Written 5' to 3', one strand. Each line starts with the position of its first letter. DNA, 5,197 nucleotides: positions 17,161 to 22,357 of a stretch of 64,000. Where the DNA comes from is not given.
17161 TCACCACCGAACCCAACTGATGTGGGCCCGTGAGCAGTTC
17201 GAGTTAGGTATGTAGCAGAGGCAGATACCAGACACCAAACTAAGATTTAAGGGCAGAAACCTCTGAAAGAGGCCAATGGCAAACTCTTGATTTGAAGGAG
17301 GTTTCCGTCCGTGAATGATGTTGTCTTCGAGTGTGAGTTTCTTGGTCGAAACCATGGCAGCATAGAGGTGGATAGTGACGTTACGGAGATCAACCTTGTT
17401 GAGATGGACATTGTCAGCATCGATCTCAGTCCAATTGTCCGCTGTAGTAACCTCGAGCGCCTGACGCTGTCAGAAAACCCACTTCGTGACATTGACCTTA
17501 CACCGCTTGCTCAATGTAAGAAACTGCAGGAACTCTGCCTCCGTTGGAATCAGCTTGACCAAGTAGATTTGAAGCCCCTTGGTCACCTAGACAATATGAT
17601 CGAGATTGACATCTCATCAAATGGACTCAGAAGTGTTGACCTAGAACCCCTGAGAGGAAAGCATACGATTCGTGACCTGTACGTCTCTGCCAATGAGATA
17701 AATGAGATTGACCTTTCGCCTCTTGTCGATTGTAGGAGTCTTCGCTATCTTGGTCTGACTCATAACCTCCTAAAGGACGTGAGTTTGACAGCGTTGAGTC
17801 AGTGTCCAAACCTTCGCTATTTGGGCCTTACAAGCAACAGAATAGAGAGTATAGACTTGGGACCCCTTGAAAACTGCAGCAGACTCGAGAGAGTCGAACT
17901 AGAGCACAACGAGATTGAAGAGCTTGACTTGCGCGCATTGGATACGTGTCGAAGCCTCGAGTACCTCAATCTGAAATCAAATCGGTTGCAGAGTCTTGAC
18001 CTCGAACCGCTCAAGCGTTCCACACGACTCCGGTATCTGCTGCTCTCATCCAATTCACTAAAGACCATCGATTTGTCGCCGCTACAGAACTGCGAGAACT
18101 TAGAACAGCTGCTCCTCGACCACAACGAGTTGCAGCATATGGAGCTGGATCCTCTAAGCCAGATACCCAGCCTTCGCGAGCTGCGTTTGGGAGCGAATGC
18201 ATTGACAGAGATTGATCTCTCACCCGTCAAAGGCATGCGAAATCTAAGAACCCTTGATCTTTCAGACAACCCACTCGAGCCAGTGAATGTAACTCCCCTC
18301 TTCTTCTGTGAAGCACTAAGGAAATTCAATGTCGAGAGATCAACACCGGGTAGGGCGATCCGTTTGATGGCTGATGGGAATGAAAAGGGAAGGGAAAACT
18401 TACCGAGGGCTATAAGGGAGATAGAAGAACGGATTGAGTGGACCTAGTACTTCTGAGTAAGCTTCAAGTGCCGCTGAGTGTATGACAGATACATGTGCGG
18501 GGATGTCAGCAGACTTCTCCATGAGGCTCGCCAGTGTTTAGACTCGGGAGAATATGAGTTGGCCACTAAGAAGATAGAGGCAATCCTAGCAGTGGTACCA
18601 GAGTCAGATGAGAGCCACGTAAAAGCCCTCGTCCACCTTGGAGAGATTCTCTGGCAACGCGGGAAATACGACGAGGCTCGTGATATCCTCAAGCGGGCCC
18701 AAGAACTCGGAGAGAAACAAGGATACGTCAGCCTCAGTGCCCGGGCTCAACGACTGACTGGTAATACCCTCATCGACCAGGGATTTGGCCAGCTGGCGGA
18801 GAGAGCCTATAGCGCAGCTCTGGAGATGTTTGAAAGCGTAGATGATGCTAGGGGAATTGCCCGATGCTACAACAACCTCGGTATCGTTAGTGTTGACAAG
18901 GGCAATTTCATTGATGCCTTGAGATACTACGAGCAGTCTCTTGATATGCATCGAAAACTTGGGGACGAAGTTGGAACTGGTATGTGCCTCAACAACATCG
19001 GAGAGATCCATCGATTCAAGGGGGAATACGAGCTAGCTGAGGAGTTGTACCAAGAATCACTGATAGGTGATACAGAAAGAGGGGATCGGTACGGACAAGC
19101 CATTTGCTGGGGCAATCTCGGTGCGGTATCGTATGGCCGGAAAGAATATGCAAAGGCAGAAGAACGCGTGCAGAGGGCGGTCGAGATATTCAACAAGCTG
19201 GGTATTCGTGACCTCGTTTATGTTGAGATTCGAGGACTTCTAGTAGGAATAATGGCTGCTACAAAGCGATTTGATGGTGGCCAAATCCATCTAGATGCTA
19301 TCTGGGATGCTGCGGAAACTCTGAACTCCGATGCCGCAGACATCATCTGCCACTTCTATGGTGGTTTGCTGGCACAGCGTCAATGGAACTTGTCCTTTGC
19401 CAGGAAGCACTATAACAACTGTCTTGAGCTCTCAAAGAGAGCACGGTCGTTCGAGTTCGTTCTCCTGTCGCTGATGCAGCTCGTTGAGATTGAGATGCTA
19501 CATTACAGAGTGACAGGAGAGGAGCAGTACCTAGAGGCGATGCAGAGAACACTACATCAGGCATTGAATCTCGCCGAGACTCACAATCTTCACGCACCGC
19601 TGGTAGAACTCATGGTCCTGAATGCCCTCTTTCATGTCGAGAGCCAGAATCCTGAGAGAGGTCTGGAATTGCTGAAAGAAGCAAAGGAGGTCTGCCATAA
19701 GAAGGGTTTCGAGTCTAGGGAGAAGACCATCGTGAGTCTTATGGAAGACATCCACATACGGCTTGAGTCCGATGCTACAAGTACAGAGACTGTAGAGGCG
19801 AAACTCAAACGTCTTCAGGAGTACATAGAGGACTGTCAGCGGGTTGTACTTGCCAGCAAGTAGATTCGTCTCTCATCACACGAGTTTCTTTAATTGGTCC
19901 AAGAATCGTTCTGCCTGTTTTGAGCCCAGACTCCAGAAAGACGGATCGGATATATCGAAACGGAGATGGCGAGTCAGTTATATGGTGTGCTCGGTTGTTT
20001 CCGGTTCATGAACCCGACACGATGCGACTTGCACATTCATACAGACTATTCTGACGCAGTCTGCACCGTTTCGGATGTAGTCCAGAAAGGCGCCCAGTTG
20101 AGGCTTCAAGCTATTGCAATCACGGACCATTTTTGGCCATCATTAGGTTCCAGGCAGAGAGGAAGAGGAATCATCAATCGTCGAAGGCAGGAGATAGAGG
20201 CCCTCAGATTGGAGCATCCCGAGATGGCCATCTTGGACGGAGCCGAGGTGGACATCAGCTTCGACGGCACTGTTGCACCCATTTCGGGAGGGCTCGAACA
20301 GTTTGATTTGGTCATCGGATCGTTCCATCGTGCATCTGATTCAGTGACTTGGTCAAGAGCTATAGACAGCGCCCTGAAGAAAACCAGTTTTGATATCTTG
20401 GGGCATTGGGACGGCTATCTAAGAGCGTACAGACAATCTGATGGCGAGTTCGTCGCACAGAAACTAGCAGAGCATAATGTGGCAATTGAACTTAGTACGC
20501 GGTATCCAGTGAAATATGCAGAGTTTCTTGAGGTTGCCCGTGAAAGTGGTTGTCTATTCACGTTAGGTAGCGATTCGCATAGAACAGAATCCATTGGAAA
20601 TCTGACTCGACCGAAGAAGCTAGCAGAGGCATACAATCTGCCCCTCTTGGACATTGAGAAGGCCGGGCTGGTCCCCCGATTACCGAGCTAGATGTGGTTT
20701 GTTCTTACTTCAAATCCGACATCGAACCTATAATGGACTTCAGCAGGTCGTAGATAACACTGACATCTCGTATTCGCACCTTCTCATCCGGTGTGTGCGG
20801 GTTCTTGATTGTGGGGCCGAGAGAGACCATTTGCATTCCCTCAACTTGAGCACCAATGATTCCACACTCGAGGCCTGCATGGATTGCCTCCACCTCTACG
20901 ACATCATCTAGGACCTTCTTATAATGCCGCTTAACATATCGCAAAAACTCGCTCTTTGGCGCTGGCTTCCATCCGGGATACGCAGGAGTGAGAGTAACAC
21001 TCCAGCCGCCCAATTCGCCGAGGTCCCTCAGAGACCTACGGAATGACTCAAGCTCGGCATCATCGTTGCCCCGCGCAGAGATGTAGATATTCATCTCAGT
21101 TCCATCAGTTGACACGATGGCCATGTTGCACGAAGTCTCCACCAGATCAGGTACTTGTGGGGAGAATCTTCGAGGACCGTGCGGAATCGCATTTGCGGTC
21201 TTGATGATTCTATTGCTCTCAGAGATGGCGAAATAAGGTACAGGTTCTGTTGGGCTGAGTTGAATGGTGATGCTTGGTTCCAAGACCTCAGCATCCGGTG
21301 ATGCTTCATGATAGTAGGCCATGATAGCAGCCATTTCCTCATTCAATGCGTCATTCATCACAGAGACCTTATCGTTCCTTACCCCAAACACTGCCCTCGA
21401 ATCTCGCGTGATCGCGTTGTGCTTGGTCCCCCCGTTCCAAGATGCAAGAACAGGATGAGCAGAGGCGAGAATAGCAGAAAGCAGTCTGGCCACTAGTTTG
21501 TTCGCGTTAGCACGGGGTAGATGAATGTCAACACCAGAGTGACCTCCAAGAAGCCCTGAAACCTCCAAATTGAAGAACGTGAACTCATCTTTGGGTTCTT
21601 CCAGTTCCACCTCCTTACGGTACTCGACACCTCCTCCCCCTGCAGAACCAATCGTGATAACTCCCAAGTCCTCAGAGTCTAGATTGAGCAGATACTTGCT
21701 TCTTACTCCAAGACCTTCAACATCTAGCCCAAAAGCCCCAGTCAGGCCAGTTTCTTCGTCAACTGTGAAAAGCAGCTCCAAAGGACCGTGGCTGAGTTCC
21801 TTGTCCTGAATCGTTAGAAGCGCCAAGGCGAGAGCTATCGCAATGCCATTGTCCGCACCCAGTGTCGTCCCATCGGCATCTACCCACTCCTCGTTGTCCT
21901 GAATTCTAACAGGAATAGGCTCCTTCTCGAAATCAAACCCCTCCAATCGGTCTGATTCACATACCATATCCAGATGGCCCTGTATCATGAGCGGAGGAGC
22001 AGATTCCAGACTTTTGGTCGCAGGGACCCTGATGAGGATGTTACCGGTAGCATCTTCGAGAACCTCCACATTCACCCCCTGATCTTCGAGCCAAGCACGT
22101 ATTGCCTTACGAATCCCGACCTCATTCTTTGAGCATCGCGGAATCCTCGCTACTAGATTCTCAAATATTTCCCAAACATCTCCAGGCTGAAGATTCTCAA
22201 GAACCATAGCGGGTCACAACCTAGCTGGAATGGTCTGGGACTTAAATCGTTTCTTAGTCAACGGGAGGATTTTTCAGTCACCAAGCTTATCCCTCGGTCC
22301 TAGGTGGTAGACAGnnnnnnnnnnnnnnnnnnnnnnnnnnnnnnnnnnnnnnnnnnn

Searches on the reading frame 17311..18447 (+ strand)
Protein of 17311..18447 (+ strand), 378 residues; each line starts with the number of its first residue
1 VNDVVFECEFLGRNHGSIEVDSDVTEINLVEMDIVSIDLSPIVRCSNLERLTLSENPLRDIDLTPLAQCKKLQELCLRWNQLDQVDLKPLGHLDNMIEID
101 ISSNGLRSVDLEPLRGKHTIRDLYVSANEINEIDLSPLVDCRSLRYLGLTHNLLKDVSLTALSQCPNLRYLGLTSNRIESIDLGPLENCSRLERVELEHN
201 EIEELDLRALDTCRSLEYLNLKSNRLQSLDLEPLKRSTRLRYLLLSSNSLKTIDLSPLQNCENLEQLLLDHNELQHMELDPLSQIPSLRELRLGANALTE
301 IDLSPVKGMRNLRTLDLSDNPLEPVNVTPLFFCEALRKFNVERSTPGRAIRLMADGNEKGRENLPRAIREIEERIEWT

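Call 46: search_protein_families(library=pfam, proteins=[window:17311-18447:+], max_evalue=0.0001)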
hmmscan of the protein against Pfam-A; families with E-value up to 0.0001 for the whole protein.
window:17311-18447:+ (378 aa): 9 families
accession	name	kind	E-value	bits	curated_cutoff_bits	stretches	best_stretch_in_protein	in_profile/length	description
PF13855.12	LRR_8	-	1.8e-55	185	27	7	166-226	1-61/61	Leucine rich repeat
PF12799.13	LRR_4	-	3.4e-31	107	27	4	143-182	2-40/44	Leucine Rich repeats (2 copies)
PF00560.39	LRR_1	-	4.9e-14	49.9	20.6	0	311-323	1-13/23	Leucine Rich Repeat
PF13306.12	LRR_5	-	9e-13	48.7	27.7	1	129-224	21-111/127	BspA type Leucine rich repeat region (6 copies)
PF13516.12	LRR_6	-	4.9e-10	39.1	23.4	0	310-323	3-16/24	Leucine Rich repeat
PF14580.12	LRR_9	-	2.5e-09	37.4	30.5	0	219-300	47-127/175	Leucine-rich repeat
PF23952.1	LRR_EndoS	-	4.4e-06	27.3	27.9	0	249-320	46-116/116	Endo-beta-N-acetylglucosaminidase EndoS LRR domain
PF23598.1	LRR_14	-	3.8e-05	23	40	0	120-205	2-85/353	Leucine-rich repeat region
PF24758.1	LRR_At5g56370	-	5e-05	23.5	27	0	119-177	38-97/227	FBD-associated F-box protein At5g56370, LRR repeats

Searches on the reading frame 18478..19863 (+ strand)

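Call 46: search_protein_families(library=pfam, proteins=[window:18478-19863:+], max_evalue=0.0001)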
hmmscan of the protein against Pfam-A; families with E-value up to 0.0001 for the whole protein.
window:18478-19863:+ (461 aa): 11 families
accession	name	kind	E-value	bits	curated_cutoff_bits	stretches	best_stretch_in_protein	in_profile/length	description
PF13424.12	TPR_12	-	3.7e-33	114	30.1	3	171-239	6-76/77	Tetratricopeptide repeat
PF13374.12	TPR_10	-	1.3e-21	76.3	27.5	1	128-161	2-35/42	Tetratricopeptide repeat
PF07719.23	TPR_2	-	1.9e-21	74.7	27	0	49-77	2-30/34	Tetratricopeptide repeat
PF00515.34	TPR_1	-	2.2e-18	65.7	27.8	0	128-157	1-30/34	Tetratricopeptide repeat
PF17874.7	TPR_MalT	-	1.8e-15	57.5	45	0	112-270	25-182/336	MalT-like TPR region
PF13432.12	TPR_16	-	4e-15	56.4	32.7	1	21-78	8-61/65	Tetratricopeptide repeat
PF13176.12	TPR_7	-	8.1e-11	41.6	27.9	0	171-204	2-35/36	Tetratricopeptide repeat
PF13428.12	TPR_14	-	6.7e-10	39.1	23.5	0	49-78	2-31/44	Tetratricopeptide repeat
PF14559.12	TPR_19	-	9e-10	39.2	25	1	21-80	2-57/68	Tetratricopeptide repeat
PF13181.12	TPR_8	-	1.2e-09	38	25.7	0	49-77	2-30/34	Tetratricopeptide repeat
PF09976.15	TPR_21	-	4.8e-07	30.2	25.5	1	14-120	80-178/193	Tetratricopeptide repeat-like domain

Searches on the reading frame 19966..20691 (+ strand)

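Call 46: search_protein_families(library=pfam, proteins=[window:19966-20691:+], max_evalue=0.0001)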
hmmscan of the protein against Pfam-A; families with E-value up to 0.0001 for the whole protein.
window:19966-20691:+ (241 aa): 1 family
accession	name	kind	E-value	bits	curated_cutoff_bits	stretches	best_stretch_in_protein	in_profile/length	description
PF02811.25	PHP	-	8.2e-13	49.5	26.4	1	21-178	1-163/164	PHP domain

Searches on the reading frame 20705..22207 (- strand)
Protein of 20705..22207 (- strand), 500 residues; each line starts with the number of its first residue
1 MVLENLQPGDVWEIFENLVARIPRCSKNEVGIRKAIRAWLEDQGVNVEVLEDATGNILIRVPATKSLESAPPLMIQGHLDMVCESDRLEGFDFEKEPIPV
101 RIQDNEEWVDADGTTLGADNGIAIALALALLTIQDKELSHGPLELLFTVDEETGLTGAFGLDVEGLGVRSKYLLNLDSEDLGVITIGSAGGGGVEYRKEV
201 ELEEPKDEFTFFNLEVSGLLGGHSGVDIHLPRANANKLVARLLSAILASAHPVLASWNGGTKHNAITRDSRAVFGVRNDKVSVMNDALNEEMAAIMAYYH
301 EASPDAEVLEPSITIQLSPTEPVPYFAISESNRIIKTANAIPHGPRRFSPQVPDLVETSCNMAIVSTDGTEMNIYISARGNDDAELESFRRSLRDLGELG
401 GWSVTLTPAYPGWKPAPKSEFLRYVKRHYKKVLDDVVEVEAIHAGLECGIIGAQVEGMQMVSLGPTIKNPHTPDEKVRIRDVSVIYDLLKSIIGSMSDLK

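Call 46: search_protein_families(library=pfam, proteins=[window:20705-22207:-], max_evalue=0.0001)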
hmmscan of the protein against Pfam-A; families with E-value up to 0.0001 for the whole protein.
window:20705-22207:- (500 aa): 2 families
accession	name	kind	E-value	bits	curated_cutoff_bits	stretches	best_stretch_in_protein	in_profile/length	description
PF01546.33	Peptidase_M20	-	2.6e-11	44.3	24.6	1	74-493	1-204/206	Peptidase family M20/M25/M40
PF07687.19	M20_dimer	-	6.3e-07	29.8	21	1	215-296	2-99/107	Peptidase dimerisation domain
